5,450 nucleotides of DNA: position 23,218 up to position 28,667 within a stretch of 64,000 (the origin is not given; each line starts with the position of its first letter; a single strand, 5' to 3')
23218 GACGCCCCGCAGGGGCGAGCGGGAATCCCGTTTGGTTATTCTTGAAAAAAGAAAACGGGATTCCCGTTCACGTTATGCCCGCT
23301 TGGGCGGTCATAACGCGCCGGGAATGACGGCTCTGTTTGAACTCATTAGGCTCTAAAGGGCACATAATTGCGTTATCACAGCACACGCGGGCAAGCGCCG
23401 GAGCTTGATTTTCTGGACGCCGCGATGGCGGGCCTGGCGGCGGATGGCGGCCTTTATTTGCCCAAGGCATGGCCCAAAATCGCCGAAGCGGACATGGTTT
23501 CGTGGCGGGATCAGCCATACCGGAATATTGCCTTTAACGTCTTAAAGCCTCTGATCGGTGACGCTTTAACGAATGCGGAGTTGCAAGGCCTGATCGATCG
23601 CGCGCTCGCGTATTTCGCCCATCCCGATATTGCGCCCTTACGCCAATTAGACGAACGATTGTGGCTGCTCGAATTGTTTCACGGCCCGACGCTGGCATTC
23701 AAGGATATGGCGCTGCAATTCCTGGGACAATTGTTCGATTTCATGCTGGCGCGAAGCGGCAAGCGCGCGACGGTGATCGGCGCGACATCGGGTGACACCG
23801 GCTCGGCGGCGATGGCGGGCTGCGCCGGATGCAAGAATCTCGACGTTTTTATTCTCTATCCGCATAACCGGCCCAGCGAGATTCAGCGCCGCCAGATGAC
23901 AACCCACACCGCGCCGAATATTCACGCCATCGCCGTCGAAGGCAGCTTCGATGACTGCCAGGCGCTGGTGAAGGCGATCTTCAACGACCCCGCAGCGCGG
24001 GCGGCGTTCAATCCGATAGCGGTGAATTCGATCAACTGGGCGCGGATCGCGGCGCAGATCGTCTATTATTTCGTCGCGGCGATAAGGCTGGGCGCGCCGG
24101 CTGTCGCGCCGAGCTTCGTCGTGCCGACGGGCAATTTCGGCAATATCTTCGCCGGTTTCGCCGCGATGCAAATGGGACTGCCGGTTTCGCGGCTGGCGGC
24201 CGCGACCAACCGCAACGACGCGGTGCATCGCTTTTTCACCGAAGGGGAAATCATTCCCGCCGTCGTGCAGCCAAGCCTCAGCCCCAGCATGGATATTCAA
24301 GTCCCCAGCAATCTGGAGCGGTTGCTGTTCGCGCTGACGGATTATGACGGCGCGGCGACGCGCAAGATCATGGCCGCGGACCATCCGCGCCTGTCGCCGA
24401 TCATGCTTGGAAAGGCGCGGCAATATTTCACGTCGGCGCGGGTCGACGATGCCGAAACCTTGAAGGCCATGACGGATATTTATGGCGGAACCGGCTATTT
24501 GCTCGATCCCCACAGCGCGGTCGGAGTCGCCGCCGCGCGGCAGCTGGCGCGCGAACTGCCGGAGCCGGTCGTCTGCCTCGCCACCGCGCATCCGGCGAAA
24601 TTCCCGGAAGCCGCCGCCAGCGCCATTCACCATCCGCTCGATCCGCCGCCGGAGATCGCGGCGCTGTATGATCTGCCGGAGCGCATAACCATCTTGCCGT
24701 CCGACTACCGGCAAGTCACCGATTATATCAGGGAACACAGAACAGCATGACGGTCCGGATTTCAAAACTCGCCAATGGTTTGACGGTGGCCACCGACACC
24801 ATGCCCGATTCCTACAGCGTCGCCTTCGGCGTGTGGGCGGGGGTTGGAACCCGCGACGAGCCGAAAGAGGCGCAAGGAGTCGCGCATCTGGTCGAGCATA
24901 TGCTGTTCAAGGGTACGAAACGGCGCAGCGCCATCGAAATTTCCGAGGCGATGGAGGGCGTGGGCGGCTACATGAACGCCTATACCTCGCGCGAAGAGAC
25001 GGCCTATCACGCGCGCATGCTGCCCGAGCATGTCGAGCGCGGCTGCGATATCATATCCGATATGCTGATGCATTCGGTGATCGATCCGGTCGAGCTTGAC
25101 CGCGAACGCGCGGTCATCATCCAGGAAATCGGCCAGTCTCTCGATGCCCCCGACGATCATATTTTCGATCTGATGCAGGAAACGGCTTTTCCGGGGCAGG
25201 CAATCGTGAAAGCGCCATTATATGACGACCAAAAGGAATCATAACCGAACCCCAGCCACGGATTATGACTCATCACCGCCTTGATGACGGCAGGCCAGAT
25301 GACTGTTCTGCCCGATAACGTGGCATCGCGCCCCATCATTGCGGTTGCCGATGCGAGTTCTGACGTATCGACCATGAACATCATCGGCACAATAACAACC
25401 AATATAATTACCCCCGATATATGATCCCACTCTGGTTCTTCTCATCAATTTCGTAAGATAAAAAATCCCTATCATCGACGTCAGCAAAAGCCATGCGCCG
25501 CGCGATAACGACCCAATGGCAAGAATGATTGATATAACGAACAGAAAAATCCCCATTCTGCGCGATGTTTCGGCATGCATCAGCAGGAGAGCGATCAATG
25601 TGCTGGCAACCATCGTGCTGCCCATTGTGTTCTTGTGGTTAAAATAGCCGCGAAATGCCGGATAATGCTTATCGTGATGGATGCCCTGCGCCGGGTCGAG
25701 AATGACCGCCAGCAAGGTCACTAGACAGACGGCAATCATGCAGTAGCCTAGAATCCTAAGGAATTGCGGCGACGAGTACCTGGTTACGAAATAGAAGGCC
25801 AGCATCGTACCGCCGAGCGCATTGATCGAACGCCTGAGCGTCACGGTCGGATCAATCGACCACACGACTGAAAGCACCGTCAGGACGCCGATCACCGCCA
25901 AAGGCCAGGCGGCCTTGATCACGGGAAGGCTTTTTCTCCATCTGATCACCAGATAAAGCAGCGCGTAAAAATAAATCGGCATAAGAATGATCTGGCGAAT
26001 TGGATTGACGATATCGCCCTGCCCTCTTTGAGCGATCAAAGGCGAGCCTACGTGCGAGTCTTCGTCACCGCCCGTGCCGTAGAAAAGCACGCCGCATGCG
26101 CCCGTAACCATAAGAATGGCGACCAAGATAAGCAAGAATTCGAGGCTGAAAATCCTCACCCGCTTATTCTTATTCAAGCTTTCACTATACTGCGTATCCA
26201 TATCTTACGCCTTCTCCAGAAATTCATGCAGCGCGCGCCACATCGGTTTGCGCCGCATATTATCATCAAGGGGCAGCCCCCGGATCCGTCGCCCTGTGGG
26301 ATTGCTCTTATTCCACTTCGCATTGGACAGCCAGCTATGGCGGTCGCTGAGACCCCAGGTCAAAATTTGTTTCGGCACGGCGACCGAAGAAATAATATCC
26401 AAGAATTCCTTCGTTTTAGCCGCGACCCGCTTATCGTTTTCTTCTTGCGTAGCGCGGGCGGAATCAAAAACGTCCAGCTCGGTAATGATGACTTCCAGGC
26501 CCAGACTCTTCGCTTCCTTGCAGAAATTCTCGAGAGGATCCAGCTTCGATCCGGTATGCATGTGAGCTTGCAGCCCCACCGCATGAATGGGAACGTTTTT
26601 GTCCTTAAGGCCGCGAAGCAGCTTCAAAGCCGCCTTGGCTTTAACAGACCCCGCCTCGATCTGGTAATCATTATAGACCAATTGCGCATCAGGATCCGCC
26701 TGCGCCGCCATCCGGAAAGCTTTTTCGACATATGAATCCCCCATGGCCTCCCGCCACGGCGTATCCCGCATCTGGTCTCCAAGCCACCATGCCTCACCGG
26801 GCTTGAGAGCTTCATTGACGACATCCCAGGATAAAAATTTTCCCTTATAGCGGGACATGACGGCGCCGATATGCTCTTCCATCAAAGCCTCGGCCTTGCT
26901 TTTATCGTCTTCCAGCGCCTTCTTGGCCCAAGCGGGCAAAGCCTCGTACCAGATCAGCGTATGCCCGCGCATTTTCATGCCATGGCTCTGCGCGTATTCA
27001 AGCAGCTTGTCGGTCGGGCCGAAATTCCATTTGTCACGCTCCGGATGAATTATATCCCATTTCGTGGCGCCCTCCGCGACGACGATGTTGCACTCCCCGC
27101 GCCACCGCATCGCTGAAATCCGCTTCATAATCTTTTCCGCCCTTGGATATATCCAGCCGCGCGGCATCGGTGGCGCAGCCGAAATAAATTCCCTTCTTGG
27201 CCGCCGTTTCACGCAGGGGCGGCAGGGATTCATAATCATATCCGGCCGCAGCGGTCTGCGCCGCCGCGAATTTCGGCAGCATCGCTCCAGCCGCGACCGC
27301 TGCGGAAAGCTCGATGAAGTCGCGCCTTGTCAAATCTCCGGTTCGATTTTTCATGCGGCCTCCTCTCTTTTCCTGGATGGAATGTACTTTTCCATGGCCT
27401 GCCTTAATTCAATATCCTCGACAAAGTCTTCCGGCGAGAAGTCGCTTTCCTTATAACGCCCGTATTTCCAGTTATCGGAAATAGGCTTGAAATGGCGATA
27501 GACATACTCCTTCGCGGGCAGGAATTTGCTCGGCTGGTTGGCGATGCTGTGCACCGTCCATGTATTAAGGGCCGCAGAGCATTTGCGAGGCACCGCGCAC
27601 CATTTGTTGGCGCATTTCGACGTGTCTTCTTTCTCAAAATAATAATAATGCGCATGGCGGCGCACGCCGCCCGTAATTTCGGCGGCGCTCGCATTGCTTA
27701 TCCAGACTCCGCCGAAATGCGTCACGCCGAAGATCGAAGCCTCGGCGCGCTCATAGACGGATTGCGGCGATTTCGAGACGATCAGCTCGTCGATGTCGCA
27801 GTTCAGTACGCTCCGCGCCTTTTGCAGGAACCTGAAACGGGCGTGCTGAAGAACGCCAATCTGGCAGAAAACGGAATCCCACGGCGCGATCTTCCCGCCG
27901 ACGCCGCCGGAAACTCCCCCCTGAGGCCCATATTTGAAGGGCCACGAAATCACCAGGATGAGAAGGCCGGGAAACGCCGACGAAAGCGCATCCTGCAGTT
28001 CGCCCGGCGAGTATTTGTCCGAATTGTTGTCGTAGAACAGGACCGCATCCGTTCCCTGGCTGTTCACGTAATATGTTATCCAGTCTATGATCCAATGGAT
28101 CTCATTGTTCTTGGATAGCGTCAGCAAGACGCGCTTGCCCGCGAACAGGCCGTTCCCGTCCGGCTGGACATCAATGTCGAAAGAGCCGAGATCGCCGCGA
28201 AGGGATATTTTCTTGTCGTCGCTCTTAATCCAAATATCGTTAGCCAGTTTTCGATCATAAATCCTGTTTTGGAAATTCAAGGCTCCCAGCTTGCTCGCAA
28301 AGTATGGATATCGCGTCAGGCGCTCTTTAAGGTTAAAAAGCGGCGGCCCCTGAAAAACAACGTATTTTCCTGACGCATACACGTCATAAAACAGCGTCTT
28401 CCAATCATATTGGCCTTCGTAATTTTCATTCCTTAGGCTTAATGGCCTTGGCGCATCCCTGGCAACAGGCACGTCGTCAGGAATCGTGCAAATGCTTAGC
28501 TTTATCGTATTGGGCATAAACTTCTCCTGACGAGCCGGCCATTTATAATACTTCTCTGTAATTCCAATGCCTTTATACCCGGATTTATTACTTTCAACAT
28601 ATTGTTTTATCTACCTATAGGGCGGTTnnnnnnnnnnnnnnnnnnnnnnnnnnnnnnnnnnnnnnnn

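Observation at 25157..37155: Polysaccharide locus with four AT3 O-acyltransferases and two Tat-exported GH10 glycanase paralogs downstream of a Wzc kinase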

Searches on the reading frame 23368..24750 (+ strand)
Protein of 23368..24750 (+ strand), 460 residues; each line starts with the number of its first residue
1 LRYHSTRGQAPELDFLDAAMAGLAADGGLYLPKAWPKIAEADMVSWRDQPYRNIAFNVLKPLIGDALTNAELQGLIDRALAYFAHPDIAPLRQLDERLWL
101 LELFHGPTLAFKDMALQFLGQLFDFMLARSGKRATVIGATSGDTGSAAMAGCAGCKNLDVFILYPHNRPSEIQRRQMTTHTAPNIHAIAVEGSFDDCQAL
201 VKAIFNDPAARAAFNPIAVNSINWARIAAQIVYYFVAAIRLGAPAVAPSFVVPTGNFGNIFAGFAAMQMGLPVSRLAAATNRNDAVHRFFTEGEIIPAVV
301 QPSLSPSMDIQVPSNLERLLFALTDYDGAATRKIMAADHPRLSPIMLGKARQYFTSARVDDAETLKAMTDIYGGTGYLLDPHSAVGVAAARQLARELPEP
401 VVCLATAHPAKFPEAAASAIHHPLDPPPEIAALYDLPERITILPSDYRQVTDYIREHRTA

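Call 5: search_protein_families(library=pfam, proteins=[window:23368-24750:+], max_evalue=0.01)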
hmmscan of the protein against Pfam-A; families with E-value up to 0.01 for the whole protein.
window:23368-24750:+ (460 aa): 3 families
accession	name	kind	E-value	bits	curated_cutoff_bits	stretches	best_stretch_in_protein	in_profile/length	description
PF00291.31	PALP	-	2e-33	116.4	35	2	92-324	18-234/295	Pyridoxal-phosphate dependent enzyme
PF14821.11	Thr_synth_N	-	5.8e-24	84.5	25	1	2-79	1-78/79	Threonine synthase N terminus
PF24857.1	THR4_C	-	1.9e-09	38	27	1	383-452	1-81/85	Threonine synthase, C-terminal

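Call 11: find_encoding_contigs(protein=window:23368-24750:+, flank=10000, max_places=6)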
Protein window:23368-24750:+ (460 aa): no gene with exactly this product is on record in the collection.

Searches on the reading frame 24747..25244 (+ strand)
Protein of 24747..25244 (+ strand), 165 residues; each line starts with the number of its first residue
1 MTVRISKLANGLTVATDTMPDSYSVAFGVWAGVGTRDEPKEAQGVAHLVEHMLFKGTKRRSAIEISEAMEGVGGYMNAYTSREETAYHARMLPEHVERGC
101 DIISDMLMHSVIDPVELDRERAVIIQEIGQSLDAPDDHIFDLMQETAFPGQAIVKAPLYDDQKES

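Call 6: search_protein_families(library=pfam, proteins=[window:24747-25244:+], max_evalue=0.01)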
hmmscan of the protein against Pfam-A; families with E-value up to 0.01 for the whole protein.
window:24747-25244:+ (165 aa): 1 family
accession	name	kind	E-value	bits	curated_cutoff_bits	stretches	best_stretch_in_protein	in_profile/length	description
PF00675.25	Peptidase_M16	-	3.8e-34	118.2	22.3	1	14-152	2-140/149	Insulinase (Peptidase family M16)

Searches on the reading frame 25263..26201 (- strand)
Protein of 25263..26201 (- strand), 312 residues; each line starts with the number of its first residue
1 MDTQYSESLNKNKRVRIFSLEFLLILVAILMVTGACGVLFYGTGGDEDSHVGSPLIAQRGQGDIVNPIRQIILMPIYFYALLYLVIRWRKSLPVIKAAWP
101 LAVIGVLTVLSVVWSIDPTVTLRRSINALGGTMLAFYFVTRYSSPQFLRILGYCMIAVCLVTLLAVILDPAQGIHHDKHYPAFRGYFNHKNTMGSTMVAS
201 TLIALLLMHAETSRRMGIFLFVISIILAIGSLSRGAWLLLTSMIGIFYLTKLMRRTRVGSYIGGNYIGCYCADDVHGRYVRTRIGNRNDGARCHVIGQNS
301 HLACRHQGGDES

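Call 3: search_protein_families(library=pfam, proteins=[window:25263-26201:-], max_evalue=0.01)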
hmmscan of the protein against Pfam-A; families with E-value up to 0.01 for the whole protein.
window:25263-26201:- (312 aa): 0 families

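Call 30: search_protein_families(library=ncbifam, proteins=[window:25432-26201:-], max_evalue=0.001)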
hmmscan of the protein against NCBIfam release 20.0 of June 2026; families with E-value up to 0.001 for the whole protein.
window:25432-26201:- (256 aa): 1 family
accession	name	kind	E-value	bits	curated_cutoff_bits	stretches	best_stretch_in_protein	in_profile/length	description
NF012031.0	PRK15487.1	equivalog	9.6e-05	21.6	277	1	69-248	38-221/404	O-antigen ligase RfaL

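Call 55: find_encoding_contigs(protein=window:25263-26201:-, flank=10000, max_places=6)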
Protein window:25263-26201:- (312 aa): 1 contig read that carries it; 1 place shown.
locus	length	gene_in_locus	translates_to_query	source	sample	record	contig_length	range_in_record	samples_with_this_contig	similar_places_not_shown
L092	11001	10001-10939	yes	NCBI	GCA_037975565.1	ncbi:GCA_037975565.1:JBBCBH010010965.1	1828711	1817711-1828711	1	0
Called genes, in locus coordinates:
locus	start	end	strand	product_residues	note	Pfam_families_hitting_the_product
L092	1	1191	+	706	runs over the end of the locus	PF02706:Wzz (weak), PF13807:GNVR, PF01656:CbiA (weak), PF10609:ParA (weak), PF13614:AAA_31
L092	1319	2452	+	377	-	PF01757:Acyl_transf_3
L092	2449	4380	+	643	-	PF01757:Acyl_transf_3, PF19040:SGNH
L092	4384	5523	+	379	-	PF00331:Glyco_hydro_10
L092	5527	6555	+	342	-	PF01757:Acyl_transf_3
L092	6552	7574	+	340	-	PF01757:Acyl_transf_3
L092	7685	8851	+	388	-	PF01697:Glyco_transf_92 (weak)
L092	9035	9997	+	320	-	PF00331:Glyco_hydro_10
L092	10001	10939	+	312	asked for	-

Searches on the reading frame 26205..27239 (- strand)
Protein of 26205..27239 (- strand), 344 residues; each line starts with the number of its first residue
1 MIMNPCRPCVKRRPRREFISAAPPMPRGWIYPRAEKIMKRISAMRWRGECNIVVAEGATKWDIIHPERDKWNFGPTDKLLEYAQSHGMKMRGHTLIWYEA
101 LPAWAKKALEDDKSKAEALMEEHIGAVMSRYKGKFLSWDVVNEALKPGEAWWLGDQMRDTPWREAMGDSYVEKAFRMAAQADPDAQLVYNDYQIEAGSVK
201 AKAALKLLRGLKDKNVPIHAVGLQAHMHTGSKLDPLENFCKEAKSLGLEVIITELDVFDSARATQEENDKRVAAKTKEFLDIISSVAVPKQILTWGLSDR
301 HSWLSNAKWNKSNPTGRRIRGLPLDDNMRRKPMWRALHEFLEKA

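Call 3: search_protein_families(library=pfam, proteins=[window:26205-27239:-], max_evalue=0.01)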
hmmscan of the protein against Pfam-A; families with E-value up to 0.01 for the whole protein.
window:26205-27239:- (344 aa): 1 family
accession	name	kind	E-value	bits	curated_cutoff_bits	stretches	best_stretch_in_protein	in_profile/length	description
PF00331.26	Glyco_hydro_10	-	1.7e-81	274.3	22.1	1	47-338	33-309/311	Glycosyl hydrolase family 10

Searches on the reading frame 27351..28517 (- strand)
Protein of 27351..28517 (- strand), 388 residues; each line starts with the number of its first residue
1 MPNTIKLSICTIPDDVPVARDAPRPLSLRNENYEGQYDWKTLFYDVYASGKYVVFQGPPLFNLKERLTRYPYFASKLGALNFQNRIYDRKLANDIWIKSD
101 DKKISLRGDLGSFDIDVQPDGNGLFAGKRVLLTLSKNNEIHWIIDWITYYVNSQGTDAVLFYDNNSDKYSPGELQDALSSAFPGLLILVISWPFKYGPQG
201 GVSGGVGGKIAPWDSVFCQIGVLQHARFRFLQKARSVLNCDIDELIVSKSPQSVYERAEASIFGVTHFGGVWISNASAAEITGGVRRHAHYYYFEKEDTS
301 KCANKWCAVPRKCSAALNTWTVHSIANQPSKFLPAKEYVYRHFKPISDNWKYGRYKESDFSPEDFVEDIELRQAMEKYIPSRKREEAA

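Call 3: search_protein_families(library=pfam, proteins=[window:27351-28517:-], max_evalue=0.01)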
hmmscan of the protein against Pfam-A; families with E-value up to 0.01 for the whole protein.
window:27351-28517:- (388 aa): 1 family
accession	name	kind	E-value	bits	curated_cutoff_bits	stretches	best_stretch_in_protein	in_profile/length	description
PF01697.33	Glyco_transf_92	-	5.7e-06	26.6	23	1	141-359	16-228/249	Glycosyltransferase family 92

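Call 30: search_protein_families(library=ncbifam, proteins=[window:27351-28517:-], max_evalue=0.001)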
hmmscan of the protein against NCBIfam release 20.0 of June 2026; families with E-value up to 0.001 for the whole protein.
window:27351-28517:- (388 aa): 0 families

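Call 43: find_homologous_proteins(query=window:27351-28517:-, max_evalue=0.00001)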
Query window:27351-28517:- (388 aa): 589 proteins with E <= 0.00001 among 4988 candidates; the best 120 are listed.
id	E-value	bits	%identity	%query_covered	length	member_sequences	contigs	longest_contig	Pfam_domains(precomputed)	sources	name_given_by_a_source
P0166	4.0e-270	914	100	100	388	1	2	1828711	PF01697.34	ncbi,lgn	ncbi:MAG: glycosyltransferase family 92 protein [Alphaproteobacteria bacterium]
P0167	1.8e-123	431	50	96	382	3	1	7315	-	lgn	-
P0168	2.0e-123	431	51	97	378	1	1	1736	PF01697.34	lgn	-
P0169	7.9e-122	425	52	92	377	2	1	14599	-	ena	-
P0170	4.5e-120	419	51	96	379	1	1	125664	PF01697.34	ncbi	-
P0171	7.1e-120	419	51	96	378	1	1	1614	-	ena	-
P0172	2.5e-119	417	49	96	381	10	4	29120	-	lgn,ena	-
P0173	2.9e-114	400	49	96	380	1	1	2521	PF01697.34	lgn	-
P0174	3.5e-113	397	48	97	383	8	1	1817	-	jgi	jgi:hypothetical protein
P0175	5.6e-113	396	48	95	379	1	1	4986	-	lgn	-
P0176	1.0e-111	392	49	95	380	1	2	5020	-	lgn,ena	-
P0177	1.8e-111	391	48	97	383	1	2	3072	-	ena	-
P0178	2.5e-110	387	46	97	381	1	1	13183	-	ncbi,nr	ncbi:MAG: glycosyltransferase family 2 protein [Sphingomonadales bacterium]|nr:glycosyltransferase f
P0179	3.1e-110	387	47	97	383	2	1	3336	-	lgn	-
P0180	8.1e-110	386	46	97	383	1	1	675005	-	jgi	jgi:hypothetical protein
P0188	1.8e-108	381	47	97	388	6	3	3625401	-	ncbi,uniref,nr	ncbi:hypothetical protein ACLIMP_15655 [Novosphingobium aerophilum]|uniref:hypothetical protein n=1 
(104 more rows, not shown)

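Call 44: find_encoding_contigs(protein=P0170, flank=10000, max_places=2)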
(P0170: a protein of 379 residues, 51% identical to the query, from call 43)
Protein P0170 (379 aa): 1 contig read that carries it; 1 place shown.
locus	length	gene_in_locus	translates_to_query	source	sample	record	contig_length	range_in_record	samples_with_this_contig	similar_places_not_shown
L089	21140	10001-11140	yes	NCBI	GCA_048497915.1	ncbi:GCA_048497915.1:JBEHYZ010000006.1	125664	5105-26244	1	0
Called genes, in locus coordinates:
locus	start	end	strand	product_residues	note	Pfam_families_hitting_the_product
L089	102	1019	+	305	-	PF00535:Glycos_transf_2 (weak)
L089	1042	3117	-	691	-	PF00593:TonB_dep_Rec_b-barrel, PF14905:OMP_b-brl_3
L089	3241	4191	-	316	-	PF02685:Glucokinase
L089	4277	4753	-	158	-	PF06983:3-dmu-9_3-mt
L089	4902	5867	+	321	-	PF01963:TraB_PrgY_gumN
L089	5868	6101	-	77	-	-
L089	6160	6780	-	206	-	PF08857:ParBc_2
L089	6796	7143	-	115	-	PF01934:HepT-like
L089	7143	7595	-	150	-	PF01909:NTP_transf_2 (weak)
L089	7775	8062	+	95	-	PF00166:Cpn10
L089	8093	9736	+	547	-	PF00118:Cpn60_TCP1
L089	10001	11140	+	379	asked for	PF01697:Glyco_transf_92 (weak)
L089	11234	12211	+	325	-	PF01757:Acyl_transf_3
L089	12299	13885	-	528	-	PF17389:Bac_rhamnosid6H (weak), PF22422:MGH1-like_GH, PF01204:Trehalase (weak), PF03633:Glyco_hydro_65C (weak)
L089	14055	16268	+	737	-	PF14871:GHL6, PF08532:Glyco_hydro_42M, PF06283:ThuA (weak)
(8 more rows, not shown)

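Call 45: find_encoding_contigs(protein=P0188, flank=10000, max_places=2)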
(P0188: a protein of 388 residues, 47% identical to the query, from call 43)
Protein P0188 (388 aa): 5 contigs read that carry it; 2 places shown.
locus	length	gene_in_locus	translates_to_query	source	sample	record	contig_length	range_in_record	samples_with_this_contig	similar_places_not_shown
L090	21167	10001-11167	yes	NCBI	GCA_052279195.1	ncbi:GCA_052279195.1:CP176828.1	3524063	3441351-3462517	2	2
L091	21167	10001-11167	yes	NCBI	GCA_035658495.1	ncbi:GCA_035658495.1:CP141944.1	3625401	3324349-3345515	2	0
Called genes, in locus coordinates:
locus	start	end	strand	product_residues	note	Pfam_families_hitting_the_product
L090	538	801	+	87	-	PF03050:DDE_Tnp_IS66 (weak), PF13817:DDE_Tnp_IS66_C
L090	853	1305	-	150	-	-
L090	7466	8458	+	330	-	PF00535:Glycos_transf_2, PF10111:Glyco_tranf_2_2 (weak), PF13641:Glyco_tranf_2_3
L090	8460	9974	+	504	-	PF01943:Polysacc_synt, PF13440:Polysacc_synt_3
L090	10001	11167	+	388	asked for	-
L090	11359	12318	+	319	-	PF13650:Asp_protease_2, PF13975:gag-asp_proteas, PF13650:Asp_protease_2 (weak)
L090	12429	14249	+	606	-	PF00664:ABC_membrane, PF00005:ABC_tran, PF02463:SMC_N (weak)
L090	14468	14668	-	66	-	PF08410:DUF1737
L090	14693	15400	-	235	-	PF05721:PhyH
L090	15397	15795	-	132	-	PF04828:GFA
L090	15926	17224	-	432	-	PF00493:MCM (faint), PF00004:AAA (weak), PF07728:AAA_5 (faint), PF13401:AAA_22 (weak), PF07724:AAA_2, PF00004:AAA (weak)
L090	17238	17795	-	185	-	PF00227:Proteasome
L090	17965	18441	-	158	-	PF04355:BamE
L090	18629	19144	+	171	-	PF03981:Ubiq_cyt_C_chap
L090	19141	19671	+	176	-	PF02620:YceD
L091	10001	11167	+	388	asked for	-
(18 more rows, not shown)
